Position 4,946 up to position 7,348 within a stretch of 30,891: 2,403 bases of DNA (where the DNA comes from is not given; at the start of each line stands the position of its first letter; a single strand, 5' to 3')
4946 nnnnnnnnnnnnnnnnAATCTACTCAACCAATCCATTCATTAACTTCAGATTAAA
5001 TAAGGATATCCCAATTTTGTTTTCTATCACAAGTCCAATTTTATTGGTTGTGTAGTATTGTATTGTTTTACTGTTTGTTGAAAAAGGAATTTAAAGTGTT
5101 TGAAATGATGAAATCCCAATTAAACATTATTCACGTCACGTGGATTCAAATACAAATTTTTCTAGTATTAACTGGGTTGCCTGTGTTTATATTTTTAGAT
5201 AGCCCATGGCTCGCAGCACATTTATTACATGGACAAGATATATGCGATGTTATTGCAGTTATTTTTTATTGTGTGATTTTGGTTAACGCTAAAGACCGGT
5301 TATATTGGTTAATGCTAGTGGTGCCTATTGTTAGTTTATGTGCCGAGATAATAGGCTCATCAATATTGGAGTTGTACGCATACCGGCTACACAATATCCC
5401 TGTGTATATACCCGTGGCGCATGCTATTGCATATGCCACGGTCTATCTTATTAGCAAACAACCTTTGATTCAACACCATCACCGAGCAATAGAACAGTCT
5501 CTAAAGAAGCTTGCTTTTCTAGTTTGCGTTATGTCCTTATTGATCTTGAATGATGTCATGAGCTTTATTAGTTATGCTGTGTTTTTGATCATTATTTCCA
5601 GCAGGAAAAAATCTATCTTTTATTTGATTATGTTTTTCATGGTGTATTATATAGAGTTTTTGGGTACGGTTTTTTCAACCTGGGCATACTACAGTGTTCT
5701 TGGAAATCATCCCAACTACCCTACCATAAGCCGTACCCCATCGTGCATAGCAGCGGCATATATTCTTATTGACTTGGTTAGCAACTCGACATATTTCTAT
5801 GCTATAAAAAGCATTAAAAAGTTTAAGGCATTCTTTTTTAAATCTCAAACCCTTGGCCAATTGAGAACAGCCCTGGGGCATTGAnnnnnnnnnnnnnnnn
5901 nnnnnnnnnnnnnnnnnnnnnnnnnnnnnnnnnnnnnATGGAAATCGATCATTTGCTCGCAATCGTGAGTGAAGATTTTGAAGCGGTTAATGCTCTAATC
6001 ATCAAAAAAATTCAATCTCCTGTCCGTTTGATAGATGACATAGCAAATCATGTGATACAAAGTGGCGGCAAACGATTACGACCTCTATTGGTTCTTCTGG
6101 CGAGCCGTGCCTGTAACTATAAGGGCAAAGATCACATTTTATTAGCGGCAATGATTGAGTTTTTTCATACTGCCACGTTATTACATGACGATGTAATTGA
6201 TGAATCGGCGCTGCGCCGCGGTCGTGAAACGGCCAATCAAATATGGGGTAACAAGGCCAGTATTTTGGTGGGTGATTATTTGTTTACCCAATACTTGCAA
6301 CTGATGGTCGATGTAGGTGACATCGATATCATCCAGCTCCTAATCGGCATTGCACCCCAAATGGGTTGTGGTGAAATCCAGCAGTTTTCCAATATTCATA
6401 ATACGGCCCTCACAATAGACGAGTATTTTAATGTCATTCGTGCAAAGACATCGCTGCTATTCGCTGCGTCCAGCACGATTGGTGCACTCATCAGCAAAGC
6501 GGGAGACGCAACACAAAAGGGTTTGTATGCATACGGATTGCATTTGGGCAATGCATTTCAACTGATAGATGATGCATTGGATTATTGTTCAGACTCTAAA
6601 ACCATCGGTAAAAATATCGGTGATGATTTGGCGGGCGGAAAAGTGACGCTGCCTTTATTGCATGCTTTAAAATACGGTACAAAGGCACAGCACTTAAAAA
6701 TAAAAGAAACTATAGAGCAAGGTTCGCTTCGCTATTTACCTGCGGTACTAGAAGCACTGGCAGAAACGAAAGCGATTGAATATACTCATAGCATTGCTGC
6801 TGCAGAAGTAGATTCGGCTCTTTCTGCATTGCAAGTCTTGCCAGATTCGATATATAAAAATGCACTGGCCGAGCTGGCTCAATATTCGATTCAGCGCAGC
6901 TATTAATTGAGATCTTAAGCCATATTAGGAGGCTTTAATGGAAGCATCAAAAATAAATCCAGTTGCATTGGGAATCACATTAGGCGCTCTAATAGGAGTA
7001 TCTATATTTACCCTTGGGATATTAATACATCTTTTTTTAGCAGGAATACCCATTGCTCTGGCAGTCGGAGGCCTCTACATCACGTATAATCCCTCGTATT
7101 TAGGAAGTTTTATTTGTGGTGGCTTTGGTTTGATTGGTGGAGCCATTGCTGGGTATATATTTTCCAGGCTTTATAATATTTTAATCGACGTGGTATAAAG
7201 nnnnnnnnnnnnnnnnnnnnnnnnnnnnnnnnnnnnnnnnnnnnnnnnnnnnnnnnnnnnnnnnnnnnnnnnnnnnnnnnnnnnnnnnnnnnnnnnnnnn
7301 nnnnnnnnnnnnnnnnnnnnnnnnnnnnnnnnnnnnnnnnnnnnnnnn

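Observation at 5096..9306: Candidate undescribed isoprenoid/lipid-modification operon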

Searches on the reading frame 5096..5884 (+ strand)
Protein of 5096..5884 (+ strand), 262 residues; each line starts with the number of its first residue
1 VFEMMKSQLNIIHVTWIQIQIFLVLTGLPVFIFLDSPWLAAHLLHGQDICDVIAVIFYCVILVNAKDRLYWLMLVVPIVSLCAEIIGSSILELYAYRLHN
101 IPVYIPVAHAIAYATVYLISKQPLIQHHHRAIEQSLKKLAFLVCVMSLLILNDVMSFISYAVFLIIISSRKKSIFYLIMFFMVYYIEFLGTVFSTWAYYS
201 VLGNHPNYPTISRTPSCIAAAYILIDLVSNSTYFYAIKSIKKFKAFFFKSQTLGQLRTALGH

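Call 5: search_protein_families(library=pfam, proteins=[window:5096-5884:+], max_evalue=0.1)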
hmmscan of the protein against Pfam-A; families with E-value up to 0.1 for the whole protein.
window:5096-5884:+ (262 aa): 0 families

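Call 6: search_protein_families(library=ncbifam, proteins=[window:5096-5884:+], max_evalue=0.1)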
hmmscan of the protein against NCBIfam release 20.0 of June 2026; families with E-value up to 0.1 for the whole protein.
window:5096-5884:+ (262 aa): 0 families

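Call 22: find_homologous_proteins(query=window:5096-5884:+)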
Query window:5096-5884:+ (262 aa): 13 proteins with E <= 0.001 among 590 candidates.
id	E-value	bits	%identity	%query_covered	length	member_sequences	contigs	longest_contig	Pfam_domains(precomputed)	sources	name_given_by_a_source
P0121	7.8e-161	552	100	99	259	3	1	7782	-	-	-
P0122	4.5e-123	428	77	98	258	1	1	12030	-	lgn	-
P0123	6.6e-76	274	59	88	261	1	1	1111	-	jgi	-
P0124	4.6e-75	271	57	88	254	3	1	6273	-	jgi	jgi:hypothetical protein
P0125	2.9e-74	268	59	84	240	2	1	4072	-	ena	-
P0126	4.1e-72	261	58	79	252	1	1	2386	-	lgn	-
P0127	7.1e-70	254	51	91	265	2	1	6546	-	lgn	-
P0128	1.7e-69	253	54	83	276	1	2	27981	-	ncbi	-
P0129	1.3e-68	250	51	89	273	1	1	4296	-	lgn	-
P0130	2.3e-68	249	54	86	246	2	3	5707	-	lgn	-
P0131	4.2e-68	248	52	88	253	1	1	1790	-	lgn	-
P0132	4.8e-64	235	50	88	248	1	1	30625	-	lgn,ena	-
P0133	8.3e-60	221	47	87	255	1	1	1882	-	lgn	-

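Call 29: search_protein_families(library=pfam, alignment_id=A2, max_evalue=10)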
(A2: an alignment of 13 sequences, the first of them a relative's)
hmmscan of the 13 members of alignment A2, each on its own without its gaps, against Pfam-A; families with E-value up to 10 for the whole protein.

A. member 1, P0121 (259 aa): 0 families

B. families by the number of members that match (of 13 scanned): 4 families
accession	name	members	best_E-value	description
PF04103.21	CD20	1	0.22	CD20-like family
PF10166.14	DUF2368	1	1.7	Uncharacterised conserved protein (DUF2368)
PF14654.11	Epiglycanin_C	1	1.8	Mucin, cleavage site, TM and cytoplasmic tail region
PF04689.18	S1FA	1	5.4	DNA binding protein S1FA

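Call 35: predict_structure(alignment_id=A2)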
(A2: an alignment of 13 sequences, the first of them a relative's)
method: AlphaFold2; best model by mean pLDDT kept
length: 259 residues; sequences in the alignment: 13
mean_pLDDT: 78.0   pTM: 0.71
mean pLDDT of the five models: 78.0, 77.0, 75.7, 75.1, 72.1
residues with pLDDT >= 90: 34; 70-90: 166; 50-70: 56; < 50: 3
segments of 3 or more residues with pLDDT < 50: none
pLDDT, mean of each block of 10 residues (from residue 1): 71 90 85 81 86 91 86 77 70 61 81 89 89 91 85 87 84 87 78 59 53 66 76 80 66 56
secondary structure, 60 per line:
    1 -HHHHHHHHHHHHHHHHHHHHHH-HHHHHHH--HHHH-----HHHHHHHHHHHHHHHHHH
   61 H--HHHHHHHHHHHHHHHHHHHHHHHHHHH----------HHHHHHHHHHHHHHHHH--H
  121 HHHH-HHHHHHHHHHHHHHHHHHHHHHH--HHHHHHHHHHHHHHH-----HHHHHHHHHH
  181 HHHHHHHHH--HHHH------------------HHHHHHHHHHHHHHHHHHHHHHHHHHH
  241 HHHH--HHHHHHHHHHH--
elements in order: H2-23 H25-31 H34-37 H43-61 H64-90 H101-117 H120-124 H126-148 H151-165 H171-189 H192-195 H214-244 H247-257

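Call 49: search_protein_representatives(alignment_id=A2)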
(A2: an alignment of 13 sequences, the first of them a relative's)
Query: 13 sequences, 259 profile positions. Proteins with E-value up to 0.001 (for the whole library): 457; up to 1e-10: 196; up to 1e-30: 22. The best 150 are listed.
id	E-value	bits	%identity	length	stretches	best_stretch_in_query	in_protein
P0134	2.9e-104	364.5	-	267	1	5-249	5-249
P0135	9.4e-88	310.3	-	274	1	10-250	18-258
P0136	4.5e-81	288.5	-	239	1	30-244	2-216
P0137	5.1e-81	288.3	-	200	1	51-244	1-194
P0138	9.1e-73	261.2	-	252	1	9-239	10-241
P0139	1.6e-59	217.9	-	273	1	6-240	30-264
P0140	8.5e-58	212.2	-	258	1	8-241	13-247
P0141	1.7e-54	201.3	-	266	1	8-236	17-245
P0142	3.8e-46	174.0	-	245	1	19-244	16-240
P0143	1.6e-43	165.4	-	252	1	21-232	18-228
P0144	9.6e-42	159.6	-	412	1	7-242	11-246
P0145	1.3e-38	149.3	-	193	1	12-172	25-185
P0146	3.6e-37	144.6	-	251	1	17-242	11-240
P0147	1.5e-36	142.6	-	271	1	27-242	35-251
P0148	2.3e-36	142.0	-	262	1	18-243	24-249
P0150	6.2e-35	137.2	-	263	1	14-244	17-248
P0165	1.0e-23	100.4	-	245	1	13-244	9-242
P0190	1.0e-17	80.8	-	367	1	28-225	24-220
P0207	2.2e-16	76.5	-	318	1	71-237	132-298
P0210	2.9e-16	76.0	-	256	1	31-224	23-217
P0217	6.7e-16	74.9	-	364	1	49-227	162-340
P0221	1.0e-15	74.3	-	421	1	20-224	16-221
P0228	3.0e-15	72.7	-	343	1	51-225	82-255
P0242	1.2e-14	70.7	-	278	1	19-227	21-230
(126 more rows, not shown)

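Call 50: search_protein_families(library=pfam, proteins=[P0144, P0190, P0217, P0221, P0228, P0207, P0150, P0165, P0210, P0242], max_evalue=0.01)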
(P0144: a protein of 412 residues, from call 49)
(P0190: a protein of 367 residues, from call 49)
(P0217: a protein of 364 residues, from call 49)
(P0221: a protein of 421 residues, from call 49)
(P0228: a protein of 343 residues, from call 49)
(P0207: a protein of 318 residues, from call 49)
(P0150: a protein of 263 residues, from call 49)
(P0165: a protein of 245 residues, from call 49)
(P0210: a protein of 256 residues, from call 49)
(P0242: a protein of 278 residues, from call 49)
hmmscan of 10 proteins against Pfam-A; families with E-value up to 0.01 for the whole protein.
P0144 (412 aa): 1 family
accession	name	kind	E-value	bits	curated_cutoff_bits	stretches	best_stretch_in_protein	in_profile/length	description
PF00893.25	Multi_Drug_Res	-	0.0025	18.8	23.7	1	75-143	3-70/93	Small Multidrug Resistance protein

P0190 (367 aa): 0 families

P0217 (364 aa): 0 families

P0221 (421 aa): 2 families
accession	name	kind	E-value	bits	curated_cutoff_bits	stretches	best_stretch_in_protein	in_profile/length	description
PF13577.12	SnoaL_4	-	0.0012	19.2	24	1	285-407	4-123/126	SnoaL-like domain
PF14534.12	DUF4440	-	0.0017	19.3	25.2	1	294-406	5-107/107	Domain of unknown function (DUF4440)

P0228 (343 aa): 0 families

P0207 (318 aa): 0 families

P0150 (263 aa): 0 families

P0165 (245 aa): 0 families

P0210 (256 aa): 0 families

P0242 (278 aa): 0 families

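Call 53: find_encoding_contigs(protein=P0142, flank=5000, max_places=4)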
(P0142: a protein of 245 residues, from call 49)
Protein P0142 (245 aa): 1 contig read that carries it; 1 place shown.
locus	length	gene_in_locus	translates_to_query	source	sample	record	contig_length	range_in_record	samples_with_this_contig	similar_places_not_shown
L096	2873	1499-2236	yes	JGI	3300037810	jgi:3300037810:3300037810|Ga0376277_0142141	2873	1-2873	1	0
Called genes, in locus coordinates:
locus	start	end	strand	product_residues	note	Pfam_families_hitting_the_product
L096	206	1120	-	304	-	-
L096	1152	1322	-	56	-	-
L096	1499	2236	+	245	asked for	-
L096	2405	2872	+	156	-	?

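Call 54: find_encoding_contigs(protein=P0150, flank=5000, max_places=4)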
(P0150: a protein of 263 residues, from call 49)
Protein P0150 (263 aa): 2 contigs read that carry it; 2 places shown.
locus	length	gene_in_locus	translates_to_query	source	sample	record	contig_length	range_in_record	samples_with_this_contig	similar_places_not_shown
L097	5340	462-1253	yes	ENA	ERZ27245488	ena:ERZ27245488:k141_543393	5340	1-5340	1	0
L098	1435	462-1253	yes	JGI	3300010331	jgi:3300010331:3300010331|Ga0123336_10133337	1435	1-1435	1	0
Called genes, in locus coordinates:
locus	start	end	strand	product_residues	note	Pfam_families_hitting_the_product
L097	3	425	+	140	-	?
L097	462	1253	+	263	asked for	-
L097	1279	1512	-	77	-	-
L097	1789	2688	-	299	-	PF02585:PIG-L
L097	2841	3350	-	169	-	PF03259:Robl_LC7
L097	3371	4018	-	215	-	PF00376:MerR (weak), PF13411:MerR_1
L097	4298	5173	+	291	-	-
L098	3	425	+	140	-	?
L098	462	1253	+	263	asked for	-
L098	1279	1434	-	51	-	?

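Call 91: find_encoding_contigs(protein=P0122, flank=7000, max_places=3)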
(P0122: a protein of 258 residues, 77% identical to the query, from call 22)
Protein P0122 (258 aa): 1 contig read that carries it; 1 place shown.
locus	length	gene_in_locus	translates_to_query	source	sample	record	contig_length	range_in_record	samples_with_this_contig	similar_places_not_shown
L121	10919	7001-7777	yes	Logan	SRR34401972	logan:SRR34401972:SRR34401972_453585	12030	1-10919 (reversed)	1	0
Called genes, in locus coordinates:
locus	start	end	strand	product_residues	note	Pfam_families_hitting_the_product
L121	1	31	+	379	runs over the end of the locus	?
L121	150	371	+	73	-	-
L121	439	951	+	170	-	PF11356:T2SSC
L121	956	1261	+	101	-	PF08238:Sel1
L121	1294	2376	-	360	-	PF00730:HhH-GPD, PF00633:HHH (weak), PF14815:NUDIX_4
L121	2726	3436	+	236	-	-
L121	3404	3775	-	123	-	PF07963:N_methyl, PF16732:ComP_DUS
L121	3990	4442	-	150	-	-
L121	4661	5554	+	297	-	PF00350:Dynamin_N (faint), PF01926:MMR_HSR1, PF02421:FeoB_N, PF03193:RsgA_GTPase (faint), PF04548:AIG1 (weak), PF10662:PduV-EutP (faint), PF00009:GTP_EFTU (weak), PF07650:KH_2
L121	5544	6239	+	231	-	PF11967:RecO_N, PF02565:RecO_C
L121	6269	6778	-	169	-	-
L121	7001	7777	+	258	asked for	-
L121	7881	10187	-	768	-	-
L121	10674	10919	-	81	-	?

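Call 92: find_encoding_contigs(protein=P0139, flank=5000, max_places=3)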
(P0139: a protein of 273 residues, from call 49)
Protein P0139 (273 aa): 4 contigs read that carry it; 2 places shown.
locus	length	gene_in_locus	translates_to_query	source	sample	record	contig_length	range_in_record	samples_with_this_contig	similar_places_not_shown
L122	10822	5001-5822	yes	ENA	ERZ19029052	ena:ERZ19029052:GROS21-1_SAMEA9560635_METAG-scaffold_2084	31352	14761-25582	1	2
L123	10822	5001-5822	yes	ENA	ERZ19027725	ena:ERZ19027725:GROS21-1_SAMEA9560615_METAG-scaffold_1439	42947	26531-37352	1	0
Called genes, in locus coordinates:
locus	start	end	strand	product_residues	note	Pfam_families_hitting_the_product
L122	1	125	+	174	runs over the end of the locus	-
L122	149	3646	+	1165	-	PF08238:Sel1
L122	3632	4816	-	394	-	-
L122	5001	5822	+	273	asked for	-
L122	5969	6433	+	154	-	PF02082:Rrf2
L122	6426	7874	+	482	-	PF19295:SufBD_N, PF01458:SUFBD_core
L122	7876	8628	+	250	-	PF00005:ABC_tran, PF02463:SMC_N (faint), PF13304:AAA_21 (faint)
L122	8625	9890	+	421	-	PF19295:SufBD_N, PF01458:SUFBD_core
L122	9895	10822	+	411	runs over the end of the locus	PF00155:Aminotran_1_2, PF00266:Aminotran_5, PF01053:Cys_Met_Meta_PP (weak)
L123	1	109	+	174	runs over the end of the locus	-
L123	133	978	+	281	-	-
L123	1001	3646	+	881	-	PF08238:Sel1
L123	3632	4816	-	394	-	-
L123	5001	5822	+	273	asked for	-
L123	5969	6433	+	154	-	PF02082:Rrf2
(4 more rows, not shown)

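Call 93: find_encoding_contigs(protein=P0146, flank=5000, max_places=3)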
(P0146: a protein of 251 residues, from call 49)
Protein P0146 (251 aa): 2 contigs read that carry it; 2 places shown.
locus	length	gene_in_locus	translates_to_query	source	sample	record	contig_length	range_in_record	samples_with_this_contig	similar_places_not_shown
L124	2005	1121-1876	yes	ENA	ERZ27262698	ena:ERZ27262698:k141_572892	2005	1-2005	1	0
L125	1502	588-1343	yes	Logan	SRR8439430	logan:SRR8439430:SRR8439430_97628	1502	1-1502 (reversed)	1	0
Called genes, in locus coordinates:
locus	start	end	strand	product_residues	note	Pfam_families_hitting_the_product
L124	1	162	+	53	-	?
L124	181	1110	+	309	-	PF06685:DUF1186, PF02810:SEC-C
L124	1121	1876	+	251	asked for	-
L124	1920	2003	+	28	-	?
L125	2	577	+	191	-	?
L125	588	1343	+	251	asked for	-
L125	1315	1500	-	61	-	?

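Call 94: find_encoding_contigs(protein=P0148, flank=5000, max_places=3)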
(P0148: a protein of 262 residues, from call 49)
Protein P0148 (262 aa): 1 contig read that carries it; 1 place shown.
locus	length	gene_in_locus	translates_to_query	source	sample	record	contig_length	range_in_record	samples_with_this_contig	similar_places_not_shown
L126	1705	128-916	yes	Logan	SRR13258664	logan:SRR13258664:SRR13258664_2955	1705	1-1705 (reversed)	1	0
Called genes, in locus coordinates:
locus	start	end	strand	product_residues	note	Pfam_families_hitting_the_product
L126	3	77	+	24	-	?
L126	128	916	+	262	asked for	-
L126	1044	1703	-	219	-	?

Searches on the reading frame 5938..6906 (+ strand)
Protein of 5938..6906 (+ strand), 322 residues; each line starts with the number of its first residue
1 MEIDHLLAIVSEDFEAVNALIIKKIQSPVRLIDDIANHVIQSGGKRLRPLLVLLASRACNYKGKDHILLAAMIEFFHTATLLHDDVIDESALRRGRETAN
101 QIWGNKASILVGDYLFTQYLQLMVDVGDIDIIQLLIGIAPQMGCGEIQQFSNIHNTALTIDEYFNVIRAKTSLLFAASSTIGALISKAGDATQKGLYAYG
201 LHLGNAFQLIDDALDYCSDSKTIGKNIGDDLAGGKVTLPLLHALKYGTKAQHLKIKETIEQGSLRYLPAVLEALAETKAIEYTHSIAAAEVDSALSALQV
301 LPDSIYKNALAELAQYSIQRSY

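Call 5: search_protein_families(library=pfam, proteins=[window:5938-6906:+], max_evalue=0.1)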
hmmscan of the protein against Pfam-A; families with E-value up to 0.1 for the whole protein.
window:5938-6906:+ (322 aa): 2 families
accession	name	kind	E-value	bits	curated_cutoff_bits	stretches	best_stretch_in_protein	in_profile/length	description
PF00348.22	polyprenyl_synt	-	2.1e-72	243.8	27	1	31-262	3-237/251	Polyprenyl synthetase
PF07307.16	HEPPP_synt_1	-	0.0049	16.9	30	1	49-136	20-100/210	Heptaprenyl diphosphate synthase (HEPPP synthase) subunit 1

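Call 6: search_protein_families(library=ncbifam, proteins=[window:5938-6906:+], max_evalue=0.1)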
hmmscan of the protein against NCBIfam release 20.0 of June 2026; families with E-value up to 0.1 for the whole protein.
window:5938-6906:+ (322 aa): 16 families
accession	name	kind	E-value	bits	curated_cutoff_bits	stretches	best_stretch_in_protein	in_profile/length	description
NF008140.0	PRK10888.1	equivalog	8.7e-100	334.1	412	1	1-321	1-322/323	octaprenyl diphosphate synthase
TIGR02748.1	GerC3_HepT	equivalog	1.1e-73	248.1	456.55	1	5-322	4-319/319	heptaprenyl diphosphate synthase component II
TIGR02749.1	prenyl_cyano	equivalog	5.4e-68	229.4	383.2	1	4-320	4-320/322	solanesyl diphosphate synthase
NF040698.1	IdsA_Meth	equivalog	2.8e-60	204.3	468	1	7-321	7-327/328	short chain isoprenyl diphosphate synthase IdsA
NF045628.1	HxpDPsynlarge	equivalog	1.5e-55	188.5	500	1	13-322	4-311/311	hexaprenyl-diphosphate synthase large subunit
NF041169.1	f2_encap_cargo4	exception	6.6e-53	180.1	450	1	39-321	45-333/334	family 2 encapsulin nanocompartment cargo protein polyprenyl transferase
NF041003.1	GGPP_syn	equivalog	3.6e-51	174.2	500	1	13-320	9-324/326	geranylgeranyl diphosphate synthase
NF042417.1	NPPPS_Mycobact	equivalog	9.1e-49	166.3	600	1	8-320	20-333/335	nonaprenyl/(2E,6E)-farnesyl/geranylgeranyl diphosphat synthase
NF040789.2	gerfarn_diphsyn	equivalog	4.8e-44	150.9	560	1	7-322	8-345/345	geranylfarnesyl diphosphate synthase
NF045549.1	GGPPsyn_IdsB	equivalog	1e-42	146.4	475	1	40-320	61-344/346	geranylgeranyl diphosphate synthase IdsB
NF045485.1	FPPsyn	subfamily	1.1e-39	136.3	275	1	22-260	16-264/288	farnesyl diphosphate synthase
NF040627.1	GFPS_Meth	equivalog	2.1e-31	109.4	600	1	32-217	28-211/285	geranylfarnesyl diphosphate synthase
NF045685.1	GGPPSynCrtE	equivalog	2.3e-29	102.4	460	1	25-260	24-269/293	geranylgeranyl diphosphate synthase CrtE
NF007877.0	PRK10581.1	equivalog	2.5e-24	86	321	1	40-257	40-269/299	(2E,6E)-farnesyl diphosphate synthase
NF040936.1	hexpp_archaea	equivalog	3.5e-22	79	400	1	35-220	33-209/275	hexaprenyl pyrophosphate synthase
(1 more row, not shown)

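Call 48: search_solved_structures(query=window:5938-6906:+, show_alignments=2, max_evalue=1e-40)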
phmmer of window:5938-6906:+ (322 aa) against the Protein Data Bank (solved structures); distinct sequences matched with E-value up to 1e-40: 20.
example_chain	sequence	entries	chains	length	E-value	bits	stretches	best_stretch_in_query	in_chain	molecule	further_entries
4jxy_A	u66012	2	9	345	2.4e-88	299.7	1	1-320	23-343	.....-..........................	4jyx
5ze6_A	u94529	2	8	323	1.4e-87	297.2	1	3-321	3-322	Octaprenyl diphosphate synthase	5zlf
3wjk_A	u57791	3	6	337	1.6e-87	297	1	3-321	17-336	Octaprenyl diphosphate synthase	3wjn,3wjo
4lob_A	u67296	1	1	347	5e-78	265.8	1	6-320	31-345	Polyprenyl synthetase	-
3mzv_A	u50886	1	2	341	1.1e-73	251.6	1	4-320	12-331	Decaprenyl diphosphate synthase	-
4jxn_A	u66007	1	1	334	1.2e-71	244.9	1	4-320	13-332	Octaprenyl-diphosphate synthase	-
3oyr_A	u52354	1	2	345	1.4e-65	225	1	3-320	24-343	Trans-isoprenyl diphosphate synthase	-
9k99_A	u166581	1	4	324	1.7e-54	188.5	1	4-320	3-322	Solanesyl diphosphate synthase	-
9kbk_A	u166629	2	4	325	2.3e-54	188.1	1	1-320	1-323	Probable solanesyl-diphosphate synthase 3, chloroplastic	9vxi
9jsc_A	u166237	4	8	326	2.3e-54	188.1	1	1-320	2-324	Probable solanesyl-diphosphate synthase 3, chloroplastic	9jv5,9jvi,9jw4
9jqs_A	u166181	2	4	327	2.4e-54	188.1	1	1-320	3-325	Probable solanesyl-diphosphate synthase 3, chloroplastic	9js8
9jv9_A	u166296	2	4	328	2.4e-54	188.1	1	1-320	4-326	Probable solanesyl-diphosphate synthase 3, chloroplastic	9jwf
9kaf_A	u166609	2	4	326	4e-54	187.3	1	3-320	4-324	Probable solanesyl-diphosphate synthase 3, chloroplastic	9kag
9jr6_A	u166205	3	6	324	4.9e-54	187.1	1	4-320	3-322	Probable solanesyl-diphosphate synthase 3, chloroplastic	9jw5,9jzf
9kcy_A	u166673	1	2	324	1.5e-53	185.4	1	3-320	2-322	Solanesyl diphosphate synthase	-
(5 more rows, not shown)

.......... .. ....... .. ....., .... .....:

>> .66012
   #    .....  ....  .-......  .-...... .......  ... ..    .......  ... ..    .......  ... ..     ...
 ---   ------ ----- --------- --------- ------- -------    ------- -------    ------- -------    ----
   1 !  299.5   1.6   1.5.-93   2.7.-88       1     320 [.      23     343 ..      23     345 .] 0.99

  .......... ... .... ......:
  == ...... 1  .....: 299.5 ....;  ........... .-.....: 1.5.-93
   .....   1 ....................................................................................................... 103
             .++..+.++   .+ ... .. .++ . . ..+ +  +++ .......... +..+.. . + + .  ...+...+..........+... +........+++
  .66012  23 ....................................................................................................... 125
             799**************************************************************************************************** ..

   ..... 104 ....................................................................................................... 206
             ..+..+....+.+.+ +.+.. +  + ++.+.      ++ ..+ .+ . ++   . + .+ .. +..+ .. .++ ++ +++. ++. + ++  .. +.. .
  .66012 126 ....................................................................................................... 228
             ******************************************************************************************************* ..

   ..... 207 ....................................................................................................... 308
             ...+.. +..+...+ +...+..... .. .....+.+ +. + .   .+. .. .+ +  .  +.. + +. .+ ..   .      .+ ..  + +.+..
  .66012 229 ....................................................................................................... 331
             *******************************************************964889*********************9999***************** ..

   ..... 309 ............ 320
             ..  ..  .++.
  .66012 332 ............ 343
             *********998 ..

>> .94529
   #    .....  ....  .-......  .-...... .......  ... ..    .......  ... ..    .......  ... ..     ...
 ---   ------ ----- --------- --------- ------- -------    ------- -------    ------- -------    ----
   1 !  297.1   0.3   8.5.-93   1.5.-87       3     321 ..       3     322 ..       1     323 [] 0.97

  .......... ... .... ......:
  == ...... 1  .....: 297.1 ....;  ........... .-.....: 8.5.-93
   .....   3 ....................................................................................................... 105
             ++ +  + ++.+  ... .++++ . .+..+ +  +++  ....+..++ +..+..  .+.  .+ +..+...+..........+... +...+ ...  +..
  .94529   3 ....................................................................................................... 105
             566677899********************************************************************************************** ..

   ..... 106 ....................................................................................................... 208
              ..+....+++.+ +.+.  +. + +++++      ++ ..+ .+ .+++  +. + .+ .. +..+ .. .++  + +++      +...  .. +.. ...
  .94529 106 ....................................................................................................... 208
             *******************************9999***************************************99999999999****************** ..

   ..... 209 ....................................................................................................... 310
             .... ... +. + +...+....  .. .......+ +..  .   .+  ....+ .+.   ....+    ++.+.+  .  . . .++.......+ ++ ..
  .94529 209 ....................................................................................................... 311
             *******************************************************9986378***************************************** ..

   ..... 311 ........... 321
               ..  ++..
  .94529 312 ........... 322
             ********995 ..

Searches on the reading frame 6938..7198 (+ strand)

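Call 5: search_protein_families(library=pfam, proteins=[window:6938-7198:+], max_evalue=0.1)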
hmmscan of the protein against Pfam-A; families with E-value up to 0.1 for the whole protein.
window:6938-7198:+ (86 aa): 0 families

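Call 6: search_protein_families(library=ncbifam, proteins=[window:6938-7198:+], max_evalue=0.1)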
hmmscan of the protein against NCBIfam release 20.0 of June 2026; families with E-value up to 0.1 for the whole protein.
window:6938-7198:+ (86 aa): 1 family
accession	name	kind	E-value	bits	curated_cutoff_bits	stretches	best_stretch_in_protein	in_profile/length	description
NF037947.1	holin_4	subfamily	1.9e-13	50.7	70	1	6-80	1-75/75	bacteriophage holin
